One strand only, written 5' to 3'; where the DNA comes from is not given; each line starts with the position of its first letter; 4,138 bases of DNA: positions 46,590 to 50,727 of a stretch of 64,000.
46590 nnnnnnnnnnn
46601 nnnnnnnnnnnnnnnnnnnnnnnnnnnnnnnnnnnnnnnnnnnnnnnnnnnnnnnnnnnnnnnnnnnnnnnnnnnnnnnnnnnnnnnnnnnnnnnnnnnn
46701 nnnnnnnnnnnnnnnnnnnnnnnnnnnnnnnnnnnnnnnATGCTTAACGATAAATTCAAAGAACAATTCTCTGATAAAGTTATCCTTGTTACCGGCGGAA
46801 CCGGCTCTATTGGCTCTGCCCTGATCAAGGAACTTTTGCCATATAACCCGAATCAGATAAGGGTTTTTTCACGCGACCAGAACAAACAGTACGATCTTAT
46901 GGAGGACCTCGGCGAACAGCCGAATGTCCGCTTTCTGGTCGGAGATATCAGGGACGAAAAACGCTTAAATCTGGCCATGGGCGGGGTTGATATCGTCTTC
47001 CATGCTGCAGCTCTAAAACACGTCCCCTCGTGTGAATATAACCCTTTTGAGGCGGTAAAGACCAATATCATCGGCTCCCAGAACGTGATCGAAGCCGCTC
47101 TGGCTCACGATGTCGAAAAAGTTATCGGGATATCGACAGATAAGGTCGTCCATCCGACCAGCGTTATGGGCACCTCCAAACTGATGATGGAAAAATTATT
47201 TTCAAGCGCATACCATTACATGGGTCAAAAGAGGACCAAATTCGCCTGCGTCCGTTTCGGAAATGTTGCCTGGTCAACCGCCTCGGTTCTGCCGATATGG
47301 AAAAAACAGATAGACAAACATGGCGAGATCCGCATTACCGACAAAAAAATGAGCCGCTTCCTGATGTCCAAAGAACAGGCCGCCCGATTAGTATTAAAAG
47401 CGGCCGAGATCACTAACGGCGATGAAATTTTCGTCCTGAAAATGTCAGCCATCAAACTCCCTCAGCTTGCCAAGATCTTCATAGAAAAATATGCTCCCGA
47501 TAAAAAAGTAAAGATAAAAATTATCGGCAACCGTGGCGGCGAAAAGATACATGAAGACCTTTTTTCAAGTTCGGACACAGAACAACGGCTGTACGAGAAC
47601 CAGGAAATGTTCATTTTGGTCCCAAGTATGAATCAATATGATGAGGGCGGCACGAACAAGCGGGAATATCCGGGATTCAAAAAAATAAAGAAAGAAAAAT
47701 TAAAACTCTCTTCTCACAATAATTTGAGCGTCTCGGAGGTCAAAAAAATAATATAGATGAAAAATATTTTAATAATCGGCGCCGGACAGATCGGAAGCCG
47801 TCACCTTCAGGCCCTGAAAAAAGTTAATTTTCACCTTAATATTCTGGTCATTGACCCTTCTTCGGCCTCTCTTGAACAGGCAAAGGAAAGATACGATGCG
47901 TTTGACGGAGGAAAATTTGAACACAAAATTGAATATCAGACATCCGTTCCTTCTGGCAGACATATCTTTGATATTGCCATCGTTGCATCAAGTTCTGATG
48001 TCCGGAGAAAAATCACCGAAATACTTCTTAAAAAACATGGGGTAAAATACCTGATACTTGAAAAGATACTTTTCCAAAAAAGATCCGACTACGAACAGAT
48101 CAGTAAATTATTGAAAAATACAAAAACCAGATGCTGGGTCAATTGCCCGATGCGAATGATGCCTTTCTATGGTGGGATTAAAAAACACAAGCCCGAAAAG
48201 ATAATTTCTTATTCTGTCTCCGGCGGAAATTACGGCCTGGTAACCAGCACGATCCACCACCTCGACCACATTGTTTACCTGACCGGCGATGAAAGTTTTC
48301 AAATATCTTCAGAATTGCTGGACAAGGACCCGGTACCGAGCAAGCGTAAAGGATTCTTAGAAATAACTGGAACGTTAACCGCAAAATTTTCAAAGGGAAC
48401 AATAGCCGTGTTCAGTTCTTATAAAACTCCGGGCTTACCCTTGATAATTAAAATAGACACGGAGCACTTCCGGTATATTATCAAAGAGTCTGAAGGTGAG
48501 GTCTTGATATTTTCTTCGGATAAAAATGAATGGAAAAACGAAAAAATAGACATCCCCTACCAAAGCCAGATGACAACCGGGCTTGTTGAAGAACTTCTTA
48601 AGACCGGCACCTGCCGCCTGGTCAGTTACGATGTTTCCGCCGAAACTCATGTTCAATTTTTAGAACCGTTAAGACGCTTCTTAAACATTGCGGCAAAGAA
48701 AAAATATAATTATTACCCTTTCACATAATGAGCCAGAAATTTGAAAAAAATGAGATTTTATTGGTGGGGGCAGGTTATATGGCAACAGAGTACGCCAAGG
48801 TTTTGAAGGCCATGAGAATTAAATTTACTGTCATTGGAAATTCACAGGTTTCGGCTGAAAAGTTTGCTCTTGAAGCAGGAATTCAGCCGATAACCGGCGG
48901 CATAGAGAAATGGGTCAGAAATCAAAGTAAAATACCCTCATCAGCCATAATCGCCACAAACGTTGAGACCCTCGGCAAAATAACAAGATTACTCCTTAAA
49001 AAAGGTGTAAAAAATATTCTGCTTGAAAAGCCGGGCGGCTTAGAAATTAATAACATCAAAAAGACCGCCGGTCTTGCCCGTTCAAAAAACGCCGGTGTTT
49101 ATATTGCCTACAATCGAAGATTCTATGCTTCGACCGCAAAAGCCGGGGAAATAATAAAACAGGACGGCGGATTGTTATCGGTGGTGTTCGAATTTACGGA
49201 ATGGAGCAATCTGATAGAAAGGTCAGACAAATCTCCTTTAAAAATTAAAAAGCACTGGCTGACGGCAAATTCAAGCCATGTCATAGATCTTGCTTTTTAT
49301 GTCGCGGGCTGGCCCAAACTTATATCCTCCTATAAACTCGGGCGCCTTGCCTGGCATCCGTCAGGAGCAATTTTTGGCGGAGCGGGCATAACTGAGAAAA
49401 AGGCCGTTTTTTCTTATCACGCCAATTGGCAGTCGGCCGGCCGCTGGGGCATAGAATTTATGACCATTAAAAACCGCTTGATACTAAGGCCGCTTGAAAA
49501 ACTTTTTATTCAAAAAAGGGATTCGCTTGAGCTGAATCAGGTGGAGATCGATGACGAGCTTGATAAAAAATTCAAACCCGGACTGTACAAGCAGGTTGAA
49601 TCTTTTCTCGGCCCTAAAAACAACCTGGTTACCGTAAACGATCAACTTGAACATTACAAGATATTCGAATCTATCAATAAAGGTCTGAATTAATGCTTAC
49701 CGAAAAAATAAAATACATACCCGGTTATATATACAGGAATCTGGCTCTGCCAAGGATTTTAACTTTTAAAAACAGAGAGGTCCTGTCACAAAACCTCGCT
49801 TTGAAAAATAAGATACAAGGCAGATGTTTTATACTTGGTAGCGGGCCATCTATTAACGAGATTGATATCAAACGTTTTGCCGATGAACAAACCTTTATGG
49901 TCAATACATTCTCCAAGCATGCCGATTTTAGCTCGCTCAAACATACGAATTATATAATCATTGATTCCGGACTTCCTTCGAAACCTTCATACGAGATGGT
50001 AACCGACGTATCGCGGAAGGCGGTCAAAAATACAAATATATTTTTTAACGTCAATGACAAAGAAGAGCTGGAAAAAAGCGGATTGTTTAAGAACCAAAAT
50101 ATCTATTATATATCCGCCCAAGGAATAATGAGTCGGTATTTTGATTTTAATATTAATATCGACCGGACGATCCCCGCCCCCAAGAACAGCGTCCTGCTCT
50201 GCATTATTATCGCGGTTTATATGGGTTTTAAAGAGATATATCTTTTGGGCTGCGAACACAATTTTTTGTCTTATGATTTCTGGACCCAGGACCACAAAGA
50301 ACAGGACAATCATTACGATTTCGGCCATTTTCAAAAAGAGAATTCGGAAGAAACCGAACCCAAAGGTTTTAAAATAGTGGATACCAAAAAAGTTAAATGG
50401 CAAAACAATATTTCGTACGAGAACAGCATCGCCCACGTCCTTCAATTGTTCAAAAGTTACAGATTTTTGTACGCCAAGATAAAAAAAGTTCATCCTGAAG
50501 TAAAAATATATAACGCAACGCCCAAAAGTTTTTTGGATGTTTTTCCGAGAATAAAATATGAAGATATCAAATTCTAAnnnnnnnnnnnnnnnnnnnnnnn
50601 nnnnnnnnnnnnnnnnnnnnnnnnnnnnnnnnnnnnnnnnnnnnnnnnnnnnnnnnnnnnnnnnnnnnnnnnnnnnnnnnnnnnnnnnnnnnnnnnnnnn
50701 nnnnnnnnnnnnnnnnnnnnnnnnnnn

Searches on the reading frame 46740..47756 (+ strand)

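Call 21: search_protein_families(library=ncbifam, proteins=[window:46740-47756:+], max_evalue=0.00001)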
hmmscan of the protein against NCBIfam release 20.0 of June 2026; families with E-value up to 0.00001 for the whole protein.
window:46740-47756:+ (338 aa): 23 families
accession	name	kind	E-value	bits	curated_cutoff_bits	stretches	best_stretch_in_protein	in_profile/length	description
TIGR03589.1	PseB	equivalog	1e-93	313.9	407.75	1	10-336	2-319/324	UDP-N-acetylglucosamine 4,6-dehydratase (inverting)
TIGR04130.1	FnlA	equivalog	8.2e-72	241.9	730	1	10-279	2-269/337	UDP-N-acetylglucosamine 4,6-dehydratase/5-epimerase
TIGR04180.1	EDH_00030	hypoth_equivalog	2.5e-19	69.5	475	1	15-137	1-125/297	NAD-dependent 4,6-dehydratase LegB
TIGR03466.1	HpnA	hypoth_equivalog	5e-18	65.1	367.65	1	15-139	3-119/327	hopanoid-associated sugar epimerase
TIGR01181.1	dTDP_gluc_dehyt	equivalog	8.9e-16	57.9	365.1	1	15-137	2-129/321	dTDP-glucose 4,6-dehydratase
TIGR02622.1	CDP_4_6_dhtase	equivalog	1.4e-15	57.3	278.45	1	10-138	2-134/352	CDP-glucose 4,6-dehydratase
NF042422.1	oxyalk_red_OleD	equivalog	3e-15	56.4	580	1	15-140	3-117/329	2-alkyl-3-oxoalkanoate reductase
TIGR01179.1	galE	equivalog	2.3e-14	52.9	262.3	1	15-177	2-177/332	UDP-glucose 4-epimerase GalE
NF042423.1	oxyalk_red_Shew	equivalog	3.8e-13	49.2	580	1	13-137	9-122/331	2-alkyl-3-oxoalkanoate reductase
NF041293.1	G6PDh_Azf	equivalog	2.4e-12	46.8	400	1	12-137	2-119/252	NAD-dependent glucose-6-phosphate dehydrogenase Azf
NF052578.1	StrlDmthSdmBMthl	equivalog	9e-11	42.1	600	1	15-133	3-113/328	sterol demethylase protein SdmB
NF007956.0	PRK10675.1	subfamily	3.1e-09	36.4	394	1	15-136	3-127/338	UDP-glucose 4-epimerase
NF011728.1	PRK15181.1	equivalog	1.4e-08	34.2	760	1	10-125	13-133/348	Vi polysaccharide biosynthesis UDP-N-acetylglucosaminuronic acid C-4 epimerase TviC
TIGR01214.1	rmlD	equivalog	1.6e-08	34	224.05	1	15-136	2-103/285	dTDP-4-dehydrorhamnose reductase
NF005539.0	PRK07201.1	equivalog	3.1e-08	32.8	549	1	16-122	4-114/657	SDR family oxidoreductase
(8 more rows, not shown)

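Call 22: search_protein_families(library=pfam, proteins=[window:46740-47756:+], max_evalue=0.00001)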
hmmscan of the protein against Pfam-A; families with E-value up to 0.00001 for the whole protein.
window:46740-47756:+ (338 aa): 9 families
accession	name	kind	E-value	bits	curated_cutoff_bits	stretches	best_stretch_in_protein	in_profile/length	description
PF02719.21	Polysacc_synt_2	-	2.4e-96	322.8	20.2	1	15-285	1-284/293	Polysaccharide biosynthesis protein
PF01073.25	3Beta_HSD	-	3.1e-23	82.6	22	1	16-160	1-148/280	3-beta hydroxysteroid dehydrogenase/isomerase family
PF01370.27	Epimerase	-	1.1e-21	77.8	20.9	1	15-154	1-153/240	NAD dependent epimerase/dehydratase family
PF16363.11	GDP_Man_Dehyd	-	1.6e-16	61.2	27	1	16-136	1-132/332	GDP-mannose 4,6 dehydratase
PF13460.12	NAD_binding_10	-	1.4e-14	54.8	27.2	1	19-222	1-181/184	NAD(P)H-binding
PF04321.23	RmlD_sub_bind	-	1.7e-10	40.9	27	1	15-137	3-105/287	RmlD substrate binding domain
PF07993.18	NAD_binding_4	-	6.9e-10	38.9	20.1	1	17-222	1-192/258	Male sterility protein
PF05368.20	NmrA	-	1.8e-09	38.1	27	1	12-127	2-101/298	NmrA-like family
PF00106.31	adh_short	-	1.4e-06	28.3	26.6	1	13-170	1-176/195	short chain dehydrogenase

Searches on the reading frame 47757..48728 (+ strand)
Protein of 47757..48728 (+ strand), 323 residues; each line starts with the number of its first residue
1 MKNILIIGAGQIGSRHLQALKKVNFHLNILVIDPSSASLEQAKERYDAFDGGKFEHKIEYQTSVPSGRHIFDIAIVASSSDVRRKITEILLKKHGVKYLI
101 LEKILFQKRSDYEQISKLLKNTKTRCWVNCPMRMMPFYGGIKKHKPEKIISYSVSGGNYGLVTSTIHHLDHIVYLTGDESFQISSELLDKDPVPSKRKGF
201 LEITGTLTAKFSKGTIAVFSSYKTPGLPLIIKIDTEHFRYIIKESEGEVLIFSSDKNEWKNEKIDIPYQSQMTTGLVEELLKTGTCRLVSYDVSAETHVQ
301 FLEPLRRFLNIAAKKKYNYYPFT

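Call 21: search_protein_families(library=ncbifam, proteins=[window:47757-48728:+], max_evalue=0.00001)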
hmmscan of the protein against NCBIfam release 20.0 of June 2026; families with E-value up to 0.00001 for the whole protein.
window:47757-48728:+ (323 aa): 0 families

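Call 22: search_protein_families(library=pfam, proteins=[window:47757-48728:+], max_evalue=0.00001)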
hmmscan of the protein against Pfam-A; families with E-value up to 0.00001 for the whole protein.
window:47757-48728:+ (323 aa): 1 family
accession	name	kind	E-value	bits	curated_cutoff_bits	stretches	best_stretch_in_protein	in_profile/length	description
PF01408.29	GFO_IDH_MocA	-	5.2e-09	37.3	24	1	3-129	2-119/120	Oxidoreductase family, NAD-binding Rossmann fold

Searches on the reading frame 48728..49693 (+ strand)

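Call 21: search_protein_families(library=ncbifam, proteins=[window:48728-49693:+], max_evalue=0.00001)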
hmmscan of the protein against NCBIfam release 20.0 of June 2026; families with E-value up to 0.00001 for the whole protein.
window:48728-49693:+ (321 aa): 1 family
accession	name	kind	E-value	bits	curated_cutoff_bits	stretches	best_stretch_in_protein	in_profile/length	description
TIGR04380.1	myo_inos_iolG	equivalog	1.3e-07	30.9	355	1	9-145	3-139/330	inositol 2-dehydrogenase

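Call 22: search_protein_families(library=pfam, proteins=[window:48728-49693:+], max_evalue=0.00001)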
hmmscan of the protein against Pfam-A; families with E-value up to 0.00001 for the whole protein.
window:48728-49693:+ (321 aa): 1 family
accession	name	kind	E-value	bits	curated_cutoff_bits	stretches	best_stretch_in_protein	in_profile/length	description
PF01408.29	GFO_IDH_MocA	-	2.4e-07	31.9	24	1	10-126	3-118/120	Oxidoreductase family, NAD-binding Rossmann fold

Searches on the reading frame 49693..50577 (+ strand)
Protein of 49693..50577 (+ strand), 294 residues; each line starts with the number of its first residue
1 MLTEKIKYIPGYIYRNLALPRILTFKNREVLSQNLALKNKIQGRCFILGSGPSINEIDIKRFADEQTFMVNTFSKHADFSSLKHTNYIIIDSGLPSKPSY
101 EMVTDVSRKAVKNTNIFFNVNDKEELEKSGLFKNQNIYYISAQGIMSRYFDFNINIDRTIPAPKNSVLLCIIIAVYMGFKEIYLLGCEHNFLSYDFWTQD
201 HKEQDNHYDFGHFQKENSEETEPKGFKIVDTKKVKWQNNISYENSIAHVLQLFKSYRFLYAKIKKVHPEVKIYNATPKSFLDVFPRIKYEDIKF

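Call 21: search_protein_families(library=ncbifam, proteins=[window:49693-50577:+], max_evalue=0.00001)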
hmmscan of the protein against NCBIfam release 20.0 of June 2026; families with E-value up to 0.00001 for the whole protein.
window:49693-50577:+ (294 aa): 0 families

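Call 22: search_protein_families(library=pfam, proteins=[window:49693-50577:+], max_evalue=0.00001)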
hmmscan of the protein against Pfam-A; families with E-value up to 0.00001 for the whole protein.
window:49693-50577:+ (294 aa): 1 family
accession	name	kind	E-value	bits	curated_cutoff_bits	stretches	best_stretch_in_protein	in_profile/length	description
PF01973.23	MptE-like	-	9.8e-06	25.9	34.6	0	36-191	17-168/171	6-hydroxymethylpterin diphosphokinase MptE-like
